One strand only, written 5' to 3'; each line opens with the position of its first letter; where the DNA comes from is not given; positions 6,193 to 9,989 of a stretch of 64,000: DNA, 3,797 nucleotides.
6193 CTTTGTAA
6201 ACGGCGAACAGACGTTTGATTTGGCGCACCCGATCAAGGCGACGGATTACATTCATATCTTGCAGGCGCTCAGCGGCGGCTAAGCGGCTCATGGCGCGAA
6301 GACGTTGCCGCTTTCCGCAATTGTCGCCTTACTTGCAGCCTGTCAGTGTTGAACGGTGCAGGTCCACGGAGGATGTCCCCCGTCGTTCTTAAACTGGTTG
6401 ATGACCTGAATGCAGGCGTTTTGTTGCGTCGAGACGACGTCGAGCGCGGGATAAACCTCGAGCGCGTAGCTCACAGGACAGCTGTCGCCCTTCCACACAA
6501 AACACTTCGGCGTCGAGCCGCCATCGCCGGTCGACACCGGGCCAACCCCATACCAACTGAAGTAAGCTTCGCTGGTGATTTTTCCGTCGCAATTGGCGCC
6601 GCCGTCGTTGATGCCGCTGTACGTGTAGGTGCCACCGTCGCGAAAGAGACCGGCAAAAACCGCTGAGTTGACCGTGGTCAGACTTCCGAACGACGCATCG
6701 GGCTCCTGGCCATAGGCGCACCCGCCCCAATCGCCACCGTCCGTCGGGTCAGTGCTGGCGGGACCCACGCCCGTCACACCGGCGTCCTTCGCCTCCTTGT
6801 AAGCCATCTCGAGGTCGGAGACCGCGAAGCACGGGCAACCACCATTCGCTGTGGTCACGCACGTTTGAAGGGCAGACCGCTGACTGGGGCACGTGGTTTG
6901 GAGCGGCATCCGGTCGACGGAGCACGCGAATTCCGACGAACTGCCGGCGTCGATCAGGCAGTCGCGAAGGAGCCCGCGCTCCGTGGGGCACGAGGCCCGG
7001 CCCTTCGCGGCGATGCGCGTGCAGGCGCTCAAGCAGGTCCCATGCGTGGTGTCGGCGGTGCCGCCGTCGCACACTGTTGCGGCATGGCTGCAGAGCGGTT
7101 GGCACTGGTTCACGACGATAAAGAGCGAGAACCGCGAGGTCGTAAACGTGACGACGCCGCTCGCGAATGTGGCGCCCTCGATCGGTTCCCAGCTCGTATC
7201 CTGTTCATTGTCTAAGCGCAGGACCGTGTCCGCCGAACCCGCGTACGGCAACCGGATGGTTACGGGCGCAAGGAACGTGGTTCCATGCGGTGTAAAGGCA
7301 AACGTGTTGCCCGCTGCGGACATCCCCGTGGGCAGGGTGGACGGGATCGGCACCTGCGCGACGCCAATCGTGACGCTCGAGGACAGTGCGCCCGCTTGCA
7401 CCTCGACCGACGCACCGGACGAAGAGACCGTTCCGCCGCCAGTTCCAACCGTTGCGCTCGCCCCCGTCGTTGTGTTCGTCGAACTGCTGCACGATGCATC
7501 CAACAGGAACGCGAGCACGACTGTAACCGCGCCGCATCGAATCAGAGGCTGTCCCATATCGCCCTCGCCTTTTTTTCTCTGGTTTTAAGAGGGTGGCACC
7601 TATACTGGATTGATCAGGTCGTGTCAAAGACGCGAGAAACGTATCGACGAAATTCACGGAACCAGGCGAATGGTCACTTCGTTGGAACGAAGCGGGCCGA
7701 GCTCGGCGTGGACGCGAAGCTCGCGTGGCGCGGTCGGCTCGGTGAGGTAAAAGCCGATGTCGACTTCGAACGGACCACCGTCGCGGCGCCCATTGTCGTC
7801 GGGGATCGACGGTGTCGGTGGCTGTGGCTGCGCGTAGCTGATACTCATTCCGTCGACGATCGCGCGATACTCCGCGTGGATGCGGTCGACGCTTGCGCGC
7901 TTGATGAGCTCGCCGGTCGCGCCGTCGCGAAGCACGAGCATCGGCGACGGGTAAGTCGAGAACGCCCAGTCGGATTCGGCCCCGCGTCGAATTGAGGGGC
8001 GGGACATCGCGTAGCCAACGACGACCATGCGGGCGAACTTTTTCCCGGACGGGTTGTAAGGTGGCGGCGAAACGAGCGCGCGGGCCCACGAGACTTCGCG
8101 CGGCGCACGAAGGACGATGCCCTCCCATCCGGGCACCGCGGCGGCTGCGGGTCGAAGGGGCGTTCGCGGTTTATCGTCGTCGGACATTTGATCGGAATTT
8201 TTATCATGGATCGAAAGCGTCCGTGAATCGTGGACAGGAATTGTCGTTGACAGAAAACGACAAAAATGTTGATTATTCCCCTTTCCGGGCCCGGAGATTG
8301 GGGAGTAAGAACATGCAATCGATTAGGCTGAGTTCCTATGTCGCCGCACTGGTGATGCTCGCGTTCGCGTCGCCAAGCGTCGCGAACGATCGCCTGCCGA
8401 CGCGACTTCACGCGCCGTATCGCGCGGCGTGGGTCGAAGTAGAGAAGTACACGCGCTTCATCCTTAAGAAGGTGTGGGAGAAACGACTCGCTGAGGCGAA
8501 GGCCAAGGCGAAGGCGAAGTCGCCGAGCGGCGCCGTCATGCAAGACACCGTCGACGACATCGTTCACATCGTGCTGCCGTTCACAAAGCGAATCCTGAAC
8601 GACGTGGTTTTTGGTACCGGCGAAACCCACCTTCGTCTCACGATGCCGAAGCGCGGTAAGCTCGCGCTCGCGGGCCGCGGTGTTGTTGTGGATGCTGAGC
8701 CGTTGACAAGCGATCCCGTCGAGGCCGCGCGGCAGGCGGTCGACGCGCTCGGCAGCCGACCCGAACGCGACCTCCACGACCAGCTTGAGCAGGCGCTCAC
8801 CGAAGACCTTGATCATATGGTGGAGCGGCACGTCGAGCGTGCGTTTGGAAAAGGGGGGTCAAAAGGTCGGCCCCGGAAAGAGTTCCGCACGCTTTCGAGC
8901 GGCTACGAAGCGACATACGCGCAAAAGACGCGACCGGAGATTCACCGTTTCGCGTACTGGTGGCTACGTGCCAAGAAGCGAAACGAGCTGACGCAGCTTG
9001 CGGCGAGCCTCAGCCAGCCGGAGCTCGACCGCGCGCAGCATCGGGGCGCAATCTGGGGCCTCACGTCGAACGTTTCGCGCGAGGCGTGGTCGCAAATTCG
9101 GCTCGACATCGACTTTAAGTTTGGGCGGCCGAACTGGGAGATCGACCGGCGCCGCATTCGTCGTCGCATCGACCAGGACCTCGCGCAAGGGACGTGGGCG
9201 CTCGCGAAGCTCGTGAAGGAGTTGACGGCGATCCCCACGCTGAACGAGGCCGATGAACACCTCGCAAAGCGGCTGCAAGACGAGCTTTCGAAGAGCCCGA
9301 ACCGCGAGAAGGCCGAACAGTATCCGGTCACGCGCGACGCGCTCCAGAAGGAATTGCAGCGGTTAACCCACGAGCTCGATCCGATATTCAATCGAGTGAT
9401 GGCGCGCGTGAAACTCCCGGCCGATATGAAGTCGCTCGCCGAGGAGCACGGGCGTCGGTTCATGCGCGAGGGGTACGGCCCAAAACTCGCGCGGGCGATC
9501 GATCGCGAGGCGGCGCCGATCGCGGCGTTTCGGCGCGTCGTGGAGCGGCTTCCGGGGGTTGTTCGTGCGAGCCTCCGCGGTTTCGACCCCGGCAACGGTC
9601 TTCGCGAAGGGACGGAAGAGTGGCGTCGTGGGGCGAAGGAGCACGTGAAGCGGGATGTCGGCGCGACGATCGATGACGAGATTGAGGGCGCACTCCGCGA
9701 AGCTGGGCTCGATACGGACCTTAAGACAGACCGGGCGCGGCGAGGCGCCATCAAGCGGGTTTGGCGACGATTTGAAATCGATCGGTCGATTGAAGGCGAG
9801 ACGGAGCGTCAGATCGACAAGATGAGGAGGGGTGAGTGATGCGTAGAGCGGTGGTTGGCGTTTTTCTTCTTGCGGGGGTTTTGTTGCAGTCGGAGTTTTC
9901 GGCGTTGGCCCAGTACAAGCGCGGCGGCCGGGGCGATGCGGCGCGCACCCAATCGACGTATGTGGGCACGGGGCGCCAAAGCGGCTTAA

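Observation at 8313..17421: Tightly coupled operon of three signal-peptide proteins centred on a 1886-aa fucolectin-domain giant (candidate lectin-targeted toxin or adhesin system)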

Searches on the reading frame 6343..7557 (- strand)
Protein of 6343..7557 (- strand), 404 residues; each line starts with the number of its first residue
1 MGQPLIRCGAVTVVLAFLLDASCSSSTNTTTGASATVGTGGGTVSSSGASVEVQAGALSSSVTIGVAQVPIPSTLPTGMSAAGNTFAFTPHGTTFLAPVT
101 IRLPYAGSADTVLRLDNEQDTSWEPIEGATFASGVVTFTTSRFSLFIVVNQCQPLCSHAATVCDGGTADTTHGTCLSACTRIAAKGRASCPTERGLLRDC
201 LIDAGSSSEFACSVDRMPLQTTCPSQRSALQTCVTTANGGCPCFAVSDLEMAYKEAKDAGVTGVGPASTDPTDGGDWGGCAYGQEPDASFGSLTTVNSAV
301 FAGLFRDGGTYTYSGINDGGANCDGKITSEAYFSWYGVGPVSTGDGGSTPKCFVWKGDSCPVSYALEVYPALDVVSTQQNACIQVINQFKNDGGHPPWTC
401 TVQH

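Call 10: search_protein_families(library=pfam, proteins=[window:6343-7557:-], max_evalue=0.001)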
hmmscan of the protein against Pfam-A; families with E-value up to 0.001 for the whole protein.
window:6343-7557:- (404 aa): 0 families

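Call 105: search_protein_families(library=pfam, proteins=[window:6343-7557:-], max_evalue=0.1)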
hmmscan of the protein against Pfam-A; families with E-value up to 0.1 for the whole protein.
window:6343-7557:- (404 aa): 1 family
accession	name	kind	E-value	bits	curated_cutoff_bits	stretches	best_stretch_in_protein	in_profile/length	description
PF00791.26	ZU5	-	0.027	15.2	21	1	34-110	2-85/97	ZU5 domain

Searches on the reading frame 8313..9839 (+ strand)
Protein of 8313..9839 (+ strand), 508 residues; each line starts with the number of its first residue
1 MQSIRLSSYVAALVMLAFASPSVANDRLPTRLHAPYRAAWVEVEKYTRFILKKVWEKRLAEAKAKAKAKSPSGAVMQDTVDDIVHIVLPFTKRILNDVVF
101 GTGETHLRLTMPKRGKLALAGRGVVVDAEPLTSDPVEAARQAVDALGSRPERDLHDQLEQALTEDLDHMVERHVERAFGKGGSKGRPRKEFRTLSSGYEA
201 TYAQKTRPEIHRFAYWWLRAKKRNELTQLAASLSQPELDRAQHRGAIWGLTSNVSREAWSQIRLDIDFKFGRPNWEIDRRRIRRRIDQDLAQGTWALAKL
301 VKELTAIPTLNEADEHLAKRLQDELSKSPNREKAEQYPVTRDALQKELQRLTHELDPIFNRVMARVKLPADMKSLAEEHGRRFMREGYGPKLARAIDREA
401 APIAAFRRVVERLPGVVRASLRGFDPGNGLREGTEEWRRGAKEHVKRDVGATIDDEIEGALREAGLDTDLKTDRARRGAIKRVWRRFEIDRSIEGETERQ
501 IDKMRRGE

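Call 6: search_protein_families(library=pfam, proteins=[window:8313-9839:+], max_evalue=1)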
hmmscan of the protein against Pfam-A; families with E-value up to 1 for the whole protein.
window:8313-9839:+ (508 aa): 2 families
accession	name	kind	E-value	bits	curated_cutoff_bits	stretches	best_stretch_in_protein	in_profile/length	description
PF00616.24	RasGAP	-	0.048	14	28.3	1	276-378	63-140/207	GTPase-activator protein for Ras-like GTPase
PF07697.16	7TMR-HDED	-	0.059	13.8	27.6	1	282-387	49-132/224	7TM-HD extracellular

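Call 7: search_protein_families(library=ncbifam, proteins=[window:8313-9839:+], max_evalue=1)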
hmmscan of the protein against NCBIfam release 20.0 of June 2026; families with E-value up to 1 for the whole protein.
window:8313-9839:+ (508 aa): 1 family
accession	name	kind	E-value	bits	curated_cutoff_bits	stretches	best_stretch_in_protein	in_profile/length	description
TIGR01837.1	PHA_granule_1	subfamily_domain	0.08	13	94.7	1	312-370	33-94/118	poly(hydroxyalkanoate) granule-associated protein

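Call 13: search_solved_structures(query=window:8313-9839:+, max_evalue=10)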
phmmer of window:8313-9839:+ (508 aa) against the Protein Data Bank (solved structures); distinct sequences matched with E-value up to 10: 1.
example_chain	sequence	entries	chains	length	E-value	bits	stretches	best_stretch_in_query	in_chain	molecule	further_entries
1ji5_A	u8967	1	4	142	0.52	12.2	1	153-208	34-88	Dlp-1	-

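Call 103: search_solved_structures(query=A5, max_evalue=10, show_alignments=1)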
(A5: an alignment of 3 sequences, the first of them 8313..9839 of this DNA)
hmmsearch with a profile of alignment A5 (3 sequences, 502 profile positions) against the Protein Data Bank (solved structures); distinct sequences matched with E-value up to 10: 6.
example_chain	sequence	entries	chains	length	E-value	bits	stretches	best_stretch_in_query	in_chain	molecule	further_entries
6gzx_V3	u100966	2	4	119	0.0093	18.2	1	336-425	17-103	Ribosome hibernation promoting factor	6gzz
6gzq_V2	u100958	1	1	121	0.011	18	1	336-426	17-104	Ribosome hibernation promoting factor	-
2ywq_A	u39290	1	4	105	0.018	17.2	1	336-424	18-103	Ribosomal subunit interface protein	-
6e2j_A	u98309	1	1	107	0.042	16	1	270-353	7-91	Keratin, type II cytoskeletal 1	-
6ec0_A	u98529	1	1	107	0.084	15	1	275-353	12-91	Keratin 1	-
1rv9_A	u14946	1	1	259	2.2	10.4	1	404-445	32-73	conserved hypothetical protein NMB0706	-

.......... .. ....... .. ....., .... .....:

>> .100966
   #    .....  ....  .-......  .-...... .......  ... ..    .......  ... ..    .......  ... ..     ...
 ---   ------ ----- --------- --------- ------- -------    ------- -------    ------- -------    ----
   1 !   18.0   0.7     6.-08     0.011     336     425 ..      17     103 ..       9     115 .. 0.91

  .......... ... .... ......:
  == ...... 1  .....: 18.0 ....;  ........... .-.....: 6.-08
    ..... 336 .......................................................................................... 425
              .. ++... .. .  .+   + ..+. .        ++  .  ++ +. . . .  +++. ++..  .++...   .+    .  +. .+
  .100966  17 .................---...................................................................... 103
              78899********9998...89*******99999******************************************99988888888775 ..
